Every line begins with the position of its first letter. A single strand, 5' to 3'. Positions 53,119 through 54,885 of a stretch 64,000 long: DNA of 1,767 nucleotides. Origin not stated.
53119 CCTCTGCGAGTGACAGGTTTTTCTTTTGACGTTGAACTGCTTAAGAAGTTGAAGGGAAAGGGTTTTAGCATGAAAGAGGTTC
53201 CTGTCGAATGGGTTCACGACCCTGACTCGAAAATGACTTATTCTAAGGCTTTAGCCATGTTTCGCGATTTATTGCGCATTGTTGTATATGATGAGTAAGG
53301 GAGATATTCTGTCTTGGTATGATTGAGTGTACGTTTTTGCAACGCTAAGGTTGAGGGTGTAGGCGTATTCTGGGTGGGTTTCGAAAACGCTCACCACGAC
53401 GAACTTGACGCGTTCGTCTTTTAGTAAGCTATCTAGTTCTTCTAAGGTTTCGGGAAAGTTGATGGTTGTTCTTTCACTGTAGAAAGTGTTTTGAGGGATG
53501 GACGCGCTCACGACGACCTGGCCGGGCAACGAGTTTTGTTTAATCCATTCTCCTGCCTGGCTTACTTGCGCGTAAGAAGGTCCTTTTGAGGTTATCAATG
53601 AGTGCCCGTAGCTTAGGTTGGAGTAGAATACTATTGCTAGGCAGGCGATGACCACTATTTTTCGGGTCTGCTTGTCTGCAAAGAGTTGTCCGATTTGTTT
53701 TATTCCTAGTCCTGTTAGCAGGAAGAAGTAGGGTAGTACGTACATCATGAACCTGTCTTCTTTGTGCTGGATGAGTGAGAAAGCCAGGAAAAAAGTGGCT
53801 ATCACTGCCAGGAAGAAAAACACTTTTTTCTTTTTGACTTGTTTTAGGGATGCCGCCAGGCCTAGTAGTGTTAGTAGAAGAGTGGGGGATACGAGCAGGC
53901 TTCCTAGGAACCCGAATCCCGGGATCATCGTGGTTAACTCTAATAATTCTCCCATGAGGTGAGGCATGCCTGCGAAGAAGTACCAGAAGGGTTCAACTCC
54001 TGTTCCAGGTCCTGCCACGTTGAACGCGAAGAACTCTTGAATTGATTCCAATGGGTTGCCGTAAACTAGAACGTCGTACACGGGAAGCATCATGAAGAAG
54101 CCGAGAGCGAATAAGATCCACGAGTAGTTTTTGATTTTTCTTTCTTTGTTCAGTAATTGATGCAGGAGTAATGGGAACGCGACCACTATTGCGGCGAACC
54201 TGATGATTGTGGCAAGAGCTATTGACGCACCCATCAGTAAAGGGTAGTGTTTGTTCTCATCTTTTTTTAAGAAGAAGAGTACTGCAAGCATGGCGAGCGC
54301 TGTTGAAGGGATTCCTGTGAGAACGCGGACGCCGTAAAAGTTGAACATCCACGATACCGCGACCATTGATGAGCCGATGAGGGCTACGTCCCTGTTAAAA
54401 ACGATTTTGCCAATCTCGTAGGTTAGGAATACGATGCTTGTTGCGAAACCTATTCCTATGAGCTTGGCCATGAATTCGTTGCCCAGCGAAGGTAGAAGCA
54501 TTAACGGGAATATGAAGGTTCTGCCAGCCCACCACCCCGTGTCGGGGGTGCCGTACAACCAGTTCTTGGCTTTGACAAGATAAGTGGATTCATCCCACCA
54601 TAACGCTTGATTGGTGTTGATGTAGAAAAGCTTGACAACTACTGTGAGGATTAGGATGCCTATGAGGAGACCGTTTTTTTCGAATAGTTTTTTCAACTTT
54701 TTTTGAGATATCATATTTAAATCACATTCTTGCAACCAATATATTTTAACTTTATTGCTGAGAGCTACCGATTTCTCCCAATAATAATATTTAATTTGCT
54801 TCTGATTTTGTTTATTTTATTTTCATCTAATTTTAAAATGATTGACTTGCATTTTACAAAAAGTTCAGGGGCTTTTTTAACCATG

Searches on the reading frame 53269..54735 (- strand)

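Call 41: search_protein_families(library=pfam, proteins=[window:53269-54735:-], max_evalue=0.00001)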
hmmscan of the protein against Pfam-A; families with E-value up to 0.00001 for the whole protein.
window:53269-54735:- (488 aa): 2 families
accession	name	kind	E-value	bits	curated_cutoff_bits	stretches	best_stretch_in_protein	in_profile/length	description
PF03901.23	Glyco_transf_22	-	3.1e-24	86.4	23.8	1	97-373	90-363/414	Alg9-like mannosyltransferase family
PF13231.12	PMT_2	-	1.7e-09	38.5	26.1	1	95-219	29-157/160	Dolichyl-phosphate-mannose-protein mannosyltransferase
